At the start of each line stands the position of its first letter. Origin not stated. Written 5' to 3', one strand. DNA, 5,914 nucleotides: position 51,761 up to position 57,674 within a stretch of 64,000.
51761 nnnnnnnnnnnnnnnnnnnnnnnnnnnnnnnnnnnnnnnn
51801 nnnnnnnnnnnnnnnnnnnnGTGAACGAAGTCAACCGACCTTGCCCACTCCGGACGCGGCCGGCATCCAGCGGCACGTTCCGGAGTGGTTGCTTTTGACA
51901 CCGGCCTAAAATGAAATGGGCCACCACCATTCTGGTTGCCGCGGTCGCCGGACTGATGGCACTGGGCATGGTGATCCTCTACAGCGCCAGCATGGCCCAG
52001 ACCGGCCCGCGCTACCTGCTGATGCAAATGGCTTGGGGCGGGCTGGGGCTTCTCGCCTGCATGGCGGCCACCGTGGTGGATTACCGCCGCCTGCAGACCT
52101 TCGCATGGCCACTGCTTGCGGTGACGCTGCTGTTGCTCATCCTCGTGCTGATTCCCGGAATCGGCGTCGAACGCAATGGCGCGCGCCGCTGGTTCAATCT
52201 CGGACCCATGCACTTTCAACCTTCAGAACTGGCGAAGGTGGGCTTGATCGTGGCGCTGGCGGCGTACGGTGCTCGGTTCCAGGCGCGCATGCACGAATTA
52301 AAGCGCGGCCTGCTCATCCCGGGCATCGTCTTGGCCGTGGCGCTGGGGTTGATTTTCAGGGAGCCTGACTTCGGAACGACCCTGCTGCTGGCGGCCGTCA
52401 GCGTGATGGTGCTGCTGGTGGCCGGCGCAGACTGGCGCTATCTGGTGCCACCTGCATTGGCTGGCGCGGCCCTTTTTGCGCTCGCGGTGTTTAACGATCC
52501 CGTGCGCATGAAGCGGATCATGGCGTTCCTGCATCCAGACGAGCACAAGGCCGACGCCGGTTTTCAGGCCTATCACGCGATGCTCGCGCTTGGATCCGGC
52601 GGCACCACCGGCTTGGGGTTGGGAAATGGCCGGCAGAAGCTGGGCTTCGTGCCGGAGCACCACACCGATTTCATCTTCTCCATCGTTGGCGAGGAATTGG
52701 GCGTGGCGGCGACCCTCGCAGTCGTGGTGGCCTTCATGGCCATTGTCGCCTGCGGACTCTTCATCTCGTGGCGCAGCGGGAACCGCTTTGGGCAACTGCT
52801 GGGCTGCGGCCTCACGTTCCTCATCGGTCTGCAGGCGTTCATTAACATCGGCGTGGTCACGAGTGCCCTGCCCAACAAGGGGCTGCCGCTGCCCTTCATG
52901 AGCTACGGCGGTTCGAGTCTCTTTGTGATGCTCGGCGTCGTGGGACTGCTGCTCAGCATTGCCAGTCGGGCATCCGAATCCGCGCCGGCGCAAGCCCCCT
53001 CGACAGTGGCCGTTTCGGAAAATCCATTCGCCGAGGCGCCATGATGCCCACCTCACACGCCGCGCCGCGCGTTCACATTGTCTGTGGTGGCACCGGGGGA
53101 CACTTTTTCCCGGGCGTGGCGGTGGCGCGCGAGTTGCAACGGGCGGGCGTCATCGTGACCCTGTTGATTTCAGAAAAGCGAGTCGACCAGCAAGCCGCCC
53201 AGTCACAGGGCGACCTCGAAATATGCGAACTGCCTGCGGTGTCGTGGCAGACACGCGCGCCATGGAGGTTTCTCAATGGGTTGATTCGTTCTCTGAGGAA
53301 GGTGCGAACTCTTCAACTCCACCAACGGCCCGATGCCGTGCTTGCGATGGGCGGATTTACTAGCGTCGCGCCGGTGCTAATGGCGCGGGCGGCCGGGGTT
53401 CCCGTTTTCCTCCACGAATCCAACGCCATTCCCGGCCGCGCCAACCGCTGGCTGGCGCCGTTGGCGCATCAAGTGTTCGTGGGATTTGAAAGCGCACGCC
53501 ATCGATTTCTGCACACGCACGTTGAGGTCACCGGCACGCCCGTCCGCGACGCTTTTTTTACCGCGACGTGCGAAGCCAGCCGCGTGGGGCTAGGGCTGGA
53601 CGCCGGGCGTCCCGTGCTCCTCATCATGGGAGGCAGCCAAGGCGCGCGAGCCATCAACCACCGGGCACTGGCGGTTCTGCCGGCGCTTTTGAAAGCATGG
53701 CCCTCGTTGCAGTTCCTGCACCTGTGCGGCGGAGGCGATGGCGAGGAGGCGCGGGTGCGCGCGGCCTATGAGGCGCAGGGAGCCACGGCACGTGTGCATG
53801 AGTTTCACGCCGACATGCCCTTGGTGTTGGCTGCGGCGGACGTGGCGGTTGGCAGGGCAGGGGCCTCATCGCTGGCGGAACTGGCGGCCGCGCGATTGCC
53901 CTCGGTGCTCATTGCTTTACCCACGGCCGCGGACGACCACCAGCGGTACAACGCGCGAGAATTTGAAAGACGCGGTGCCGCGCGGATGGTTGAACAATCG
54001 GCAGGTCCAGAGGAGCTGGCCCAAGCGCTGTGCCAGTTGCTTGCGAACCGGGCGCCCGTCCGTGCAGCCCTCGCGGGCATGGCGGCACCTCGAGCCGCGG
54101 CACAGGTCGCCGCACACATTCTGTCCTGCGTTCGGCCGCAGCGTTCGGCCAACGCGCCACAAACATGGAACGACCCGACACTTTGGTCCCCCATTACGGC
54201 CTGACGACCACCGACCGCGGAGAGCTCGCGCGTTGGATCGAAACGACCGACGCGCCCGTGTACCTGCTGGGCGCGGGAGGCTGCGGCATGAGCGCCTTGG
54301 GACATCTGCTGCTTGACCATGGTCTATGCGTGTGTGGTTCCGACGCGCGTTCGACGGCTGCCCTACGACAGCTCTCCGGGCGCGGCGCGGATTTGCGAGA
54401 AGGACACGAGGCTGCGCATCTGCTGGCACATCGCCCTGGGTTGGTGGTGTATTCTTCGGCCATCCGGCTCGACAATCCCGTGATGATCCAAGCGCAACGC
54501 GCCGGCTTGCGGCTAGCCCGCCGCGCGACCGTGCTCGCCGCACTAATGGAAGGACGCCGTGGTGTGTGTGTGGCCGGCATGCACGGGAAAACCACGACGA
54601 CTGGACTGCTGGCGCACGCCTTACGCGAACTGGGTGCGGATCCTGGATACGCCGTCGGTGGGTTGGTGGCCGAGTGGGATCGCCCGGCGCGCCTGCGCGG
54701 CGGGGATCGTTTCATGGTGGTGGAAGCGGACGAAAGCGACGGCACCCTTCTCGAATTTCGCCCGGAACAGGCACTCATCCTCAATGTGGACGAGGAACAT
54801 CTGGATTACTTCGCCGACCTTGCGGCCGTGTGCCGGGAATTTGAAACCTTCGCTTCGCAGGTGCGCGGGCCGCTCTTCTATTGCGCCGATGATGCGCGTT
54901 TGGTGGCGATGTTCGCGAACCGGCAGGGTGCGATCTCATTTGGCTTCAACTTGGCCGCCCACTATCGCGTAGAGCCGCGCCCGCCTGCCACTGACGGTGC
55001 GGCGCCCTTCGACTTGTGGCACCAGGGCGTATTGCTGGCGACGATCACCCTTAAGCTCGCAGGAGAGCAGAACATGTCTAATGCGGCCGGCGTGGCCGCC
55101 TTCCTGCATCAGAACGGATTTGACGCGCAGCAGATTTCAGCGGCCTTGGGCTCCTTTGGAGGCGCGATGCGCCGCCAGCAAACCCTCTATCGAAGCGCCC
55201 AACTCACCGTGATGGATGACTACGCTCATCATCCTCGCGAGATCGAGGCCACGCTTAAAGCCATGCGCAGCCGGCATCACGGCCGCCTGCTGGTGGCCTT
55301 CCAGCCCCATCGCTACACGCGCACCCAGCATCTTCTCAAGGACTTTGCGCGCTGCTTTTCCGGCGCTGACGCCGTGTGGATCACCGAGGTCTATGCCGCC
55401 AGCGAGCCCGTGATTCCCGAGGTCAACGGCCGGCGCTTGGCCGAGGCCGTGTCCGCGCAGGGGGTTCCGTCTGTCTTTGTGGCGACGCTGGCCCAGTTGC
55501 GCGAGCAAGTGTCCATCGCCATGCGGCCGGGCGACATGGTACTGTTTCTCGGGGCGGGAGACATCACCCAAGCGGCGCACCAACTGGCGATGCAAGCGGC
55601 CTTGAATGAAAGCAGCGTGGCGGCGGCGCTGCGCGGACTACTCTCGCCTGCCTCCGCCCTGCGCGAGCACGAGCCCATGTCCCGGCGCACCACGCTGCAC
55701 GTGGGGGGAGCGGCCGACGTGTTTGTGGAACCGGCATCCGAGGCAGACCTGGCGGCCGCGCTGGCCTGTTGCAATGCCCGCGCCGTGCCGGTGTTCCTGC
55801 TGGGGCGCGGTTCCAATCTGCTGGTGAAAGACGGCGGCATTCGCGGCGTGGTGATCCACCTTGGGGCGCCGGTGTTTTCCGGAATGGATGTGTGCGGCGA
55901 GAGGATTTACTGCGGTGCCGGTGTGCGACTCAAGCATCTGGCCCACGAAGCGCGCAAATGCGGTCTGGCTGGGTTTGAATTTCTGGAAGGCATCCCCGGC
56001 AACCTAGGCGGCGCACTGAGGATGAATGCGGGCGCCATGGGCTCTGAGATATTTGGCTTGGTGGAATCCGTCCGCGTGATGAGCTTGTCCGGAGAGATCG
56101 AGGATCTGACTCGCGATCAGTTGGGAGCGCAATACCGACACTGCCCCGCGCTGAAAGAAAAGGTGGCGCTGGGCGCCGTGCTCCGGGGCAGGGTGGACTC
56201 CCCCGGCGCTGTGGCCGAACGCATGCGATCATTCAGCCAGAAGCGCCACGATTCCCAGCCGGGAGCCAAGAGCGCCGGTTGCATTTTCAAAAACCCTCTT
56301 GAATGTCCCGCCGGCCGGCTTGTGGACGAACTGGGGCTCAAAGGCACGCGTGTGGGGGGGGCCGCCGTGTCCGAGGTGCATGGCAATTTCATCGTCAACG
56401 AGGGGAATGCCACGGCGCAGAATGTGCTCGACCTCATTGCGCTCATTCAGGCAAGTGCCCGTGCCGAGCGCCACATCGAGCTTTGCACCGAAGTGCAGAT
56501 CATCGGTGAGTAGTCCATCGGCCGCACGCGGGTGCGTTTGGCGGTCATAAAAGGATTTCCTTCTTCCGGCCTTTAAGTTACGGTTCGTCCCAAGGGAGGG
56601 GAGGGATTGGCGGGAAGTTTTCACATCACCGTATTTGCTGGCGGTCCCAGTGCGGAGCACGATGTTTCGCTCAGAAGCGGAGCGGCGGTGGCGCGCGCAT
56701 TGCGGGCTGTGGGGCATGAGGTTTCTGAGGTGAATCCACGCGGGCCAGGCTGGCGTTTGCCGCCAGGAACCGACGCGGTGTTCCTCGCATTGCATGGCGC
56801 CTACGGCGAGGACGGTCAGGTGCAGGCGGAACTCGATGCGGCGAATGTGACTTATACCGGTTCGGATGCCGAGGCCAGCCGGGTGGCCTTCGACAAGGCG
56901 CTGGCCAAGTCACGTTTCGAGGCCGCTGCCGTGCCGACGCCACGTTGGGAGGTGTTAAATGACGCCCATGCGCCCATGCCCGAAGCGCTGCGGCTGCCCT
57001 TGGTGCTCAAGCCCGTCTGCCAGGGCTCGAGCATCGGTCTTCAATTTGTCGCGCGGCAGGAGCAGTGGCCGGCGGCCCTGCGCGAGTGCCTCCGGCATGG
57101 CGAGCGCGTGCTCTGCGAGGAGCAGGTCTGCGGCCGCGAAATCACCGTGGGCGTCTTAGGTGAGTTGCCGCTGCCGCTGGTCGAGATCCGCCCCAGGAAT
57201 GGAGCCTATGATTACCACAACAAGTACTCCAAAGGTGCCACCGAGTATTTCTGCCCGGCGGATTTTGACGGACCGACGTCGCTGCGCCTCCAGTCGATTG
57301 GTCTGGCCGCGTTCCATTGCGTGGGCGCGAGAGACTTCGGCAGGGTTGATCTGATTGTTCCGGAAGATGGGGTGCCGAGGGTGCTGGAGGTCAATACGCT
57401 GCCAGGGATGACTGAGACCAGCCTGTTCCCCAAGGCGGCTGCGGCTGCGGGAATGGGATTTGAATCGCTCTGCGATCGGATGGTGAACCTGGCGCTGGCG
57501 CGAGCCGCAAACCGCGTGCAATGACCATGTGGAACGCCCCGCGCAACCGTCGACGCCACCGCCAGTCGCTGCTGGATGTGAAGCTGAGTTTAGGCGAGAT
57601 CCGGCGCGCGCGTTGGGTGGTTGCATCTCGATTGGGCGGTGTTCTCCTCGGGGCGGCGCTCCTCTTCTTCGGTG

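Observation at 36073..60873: Complete dcw cluster with three extra extracytoplasmic-protein genes wedged into it: candidate lineage-specific periplasmic divisome/peptidoglycan module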

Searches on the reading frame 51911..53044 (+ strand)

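Call 3: search_protein_families(library=pfam, proteins=[window:51911-53044:+], max_evalue=0.01)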
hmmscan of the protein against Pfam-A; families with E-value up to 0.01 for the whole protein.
window:51911-53044:+ (377 aa): 1 family
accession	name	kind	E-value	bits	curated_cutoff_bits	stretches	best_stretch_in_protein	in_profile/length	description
PF01098.24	FTSW_RODA_SPOVE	-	2.1e-92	310.3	26.4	1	9-354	5-354/356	Cell cycle protein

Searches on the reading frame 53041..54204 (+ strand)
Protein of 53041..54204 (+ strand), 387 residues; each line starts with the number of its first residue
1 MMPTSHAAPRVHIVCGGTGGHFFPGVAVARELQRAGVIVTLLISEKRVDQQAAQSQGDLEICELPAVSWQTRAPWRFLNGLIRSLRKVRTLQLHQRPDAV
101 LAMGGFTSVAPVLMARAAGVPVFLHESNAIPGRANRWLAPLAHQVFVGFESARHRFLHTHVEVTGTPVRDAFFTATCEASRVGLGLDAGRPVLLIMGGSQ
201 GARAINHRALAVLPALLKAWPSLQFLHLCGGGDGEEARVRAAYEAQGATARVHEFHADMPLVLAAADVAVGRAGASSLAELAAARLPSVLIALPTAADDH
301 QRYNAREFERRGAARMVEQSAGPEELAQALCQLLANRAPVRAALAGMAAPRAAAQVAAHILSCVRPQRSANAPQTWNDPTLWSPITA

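Call 4: search_protein_families(library=pfam, proteins=[window:53041-54204:+], max_evalue=0.001)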
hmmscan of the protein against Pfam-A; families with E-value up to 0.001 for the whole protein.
window:53041-54204:+ (387 aa): 4 families
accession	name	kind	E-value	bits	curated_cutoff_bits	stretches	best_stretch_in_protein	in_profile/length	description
PF04101.22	Glyco_tran_28_C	-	2.7e-34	119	22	1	192-338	1-145/166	Glycosyltransferase family 28 C-terminal domain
PF03033.26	Glyco_transf_28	-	6.8e-28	97.9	26.2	1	13-146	3-138/139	Glycosyltransferase family 28 N-terminal domain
PF13579.12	Glyco_trans_4_4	-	3.7e-09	37.5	29.7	1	28-143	10-118/158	Glycosyl transferase 4-like domain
PF13692.12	Glyco_trans_1_4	-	0.00015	22.5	27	1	212-336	24-142/142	Glycosyl transferases group 1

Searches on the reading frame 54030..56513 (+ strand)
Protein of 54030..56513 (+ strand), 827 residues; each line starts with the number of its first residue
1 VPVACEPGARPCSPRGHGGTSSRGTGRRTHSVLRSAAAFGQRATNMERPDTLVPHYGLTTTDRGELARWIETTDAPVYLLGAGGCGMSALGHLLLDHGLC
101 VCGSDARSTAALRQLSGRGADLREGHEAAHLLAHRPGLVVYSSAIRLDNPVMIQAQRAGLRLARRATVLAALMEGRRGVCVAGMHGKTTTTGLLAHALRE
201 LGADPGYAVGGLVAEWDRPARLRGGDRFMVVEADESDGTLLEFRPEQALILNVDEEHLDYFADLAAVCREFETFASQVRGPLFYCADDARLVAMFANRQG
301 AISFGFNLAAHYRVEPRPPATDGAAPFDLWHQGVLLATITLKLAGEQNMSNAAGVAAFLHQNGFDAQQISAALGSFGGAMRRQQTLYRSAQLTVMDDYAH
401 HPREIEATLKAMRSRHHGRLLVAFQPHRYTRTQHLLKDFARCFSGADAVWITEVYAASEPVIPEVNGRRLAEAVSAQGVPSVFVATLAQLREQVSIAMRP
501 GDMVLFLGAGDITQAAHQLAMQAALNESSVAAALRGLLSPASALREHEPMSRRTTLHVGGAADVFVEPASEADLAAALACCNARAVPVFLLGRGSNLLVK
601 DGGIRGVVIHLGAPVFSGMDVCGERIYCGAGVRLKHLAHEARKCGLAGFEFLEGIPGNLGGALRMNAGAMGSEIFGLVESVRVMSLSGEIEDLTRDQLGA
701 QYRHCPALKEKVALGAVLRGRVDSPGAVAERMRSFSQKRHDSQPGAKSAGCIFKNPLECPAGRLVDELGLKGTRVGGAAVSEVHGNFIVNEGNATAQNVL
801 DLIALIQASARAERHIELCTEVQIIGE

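Call 3: search_protein_families(library=pfam, proteins=[window:54030-56513:+], max_evalue=0.01)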
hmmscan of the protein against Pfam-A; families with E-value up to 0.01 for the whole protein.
window:54030-56513:+ (827 aa): 5 families
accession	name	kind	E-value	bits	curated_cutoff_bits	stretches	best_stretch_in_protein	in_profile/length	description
PF02873.21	MurB_C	-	2.5e-29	101.8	27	1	728-825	2-99/99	UDP-N-acetylenolpyruvoylglucosamine reductase, C-terminal domain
PF01565.28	FAD_binding_4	-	1.1e-23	83.9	26.4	1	563-693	2-138/139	FAD binding domain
PF02875.26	Mur_ligase_C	-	7.3e-19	69.3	28.4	1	381-510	1-127/127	Mur ligase, glutamate ligase domain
PF01225.30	Mur_ligase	-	2e-15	57.4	21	1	77-176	2-94/95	Mur ligase family, catalytic domain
PF08245.18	Mur_ligase_M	-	5.3e-15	56.3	24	1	181-357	1-198/200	Mur ligase middle domain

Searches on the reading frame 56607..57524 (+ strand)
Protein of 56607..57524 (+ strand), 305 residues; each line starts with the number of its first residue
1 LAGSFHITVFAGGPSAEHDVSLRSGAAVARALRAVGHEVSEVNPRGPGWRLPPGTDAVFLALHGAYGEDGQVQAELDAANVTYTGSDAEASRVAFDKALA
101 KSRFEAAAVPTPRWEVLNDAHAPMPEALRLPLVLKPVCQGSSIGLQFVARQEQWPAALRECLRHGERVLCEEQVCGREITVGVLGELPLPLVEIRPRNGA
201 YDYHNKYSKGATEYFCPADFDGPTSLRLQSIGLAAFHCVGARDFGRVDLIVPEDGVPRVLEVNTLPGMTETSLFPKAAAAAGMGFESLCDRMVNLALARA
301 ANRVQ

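Call 4: search_protein_families(library=pfam, proteins=[window:56607-57524:+], max_evalue=0.001)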
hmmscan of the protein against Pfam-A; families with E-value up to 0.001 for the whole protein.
window:56607-57524:+ (305 aa): 3 families
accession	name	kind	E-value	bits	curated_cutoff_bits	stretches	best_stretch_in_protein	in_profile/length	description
PF07478.18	Dala_Dala_lig_C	-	1.1e-46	159.4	24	1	119-293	26-203/204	D-ala D-ala ligase C-terminus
PF01820.27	Dala_Dala_lig_N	-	5.4e-18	66.1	34.6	2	55-86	90-121/121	D-ala D-ala ligase N-terminus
PF13535.11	ATP-grasp_4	-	0.00042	20.4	27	1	129-163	2-36/160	ATP-grasp domain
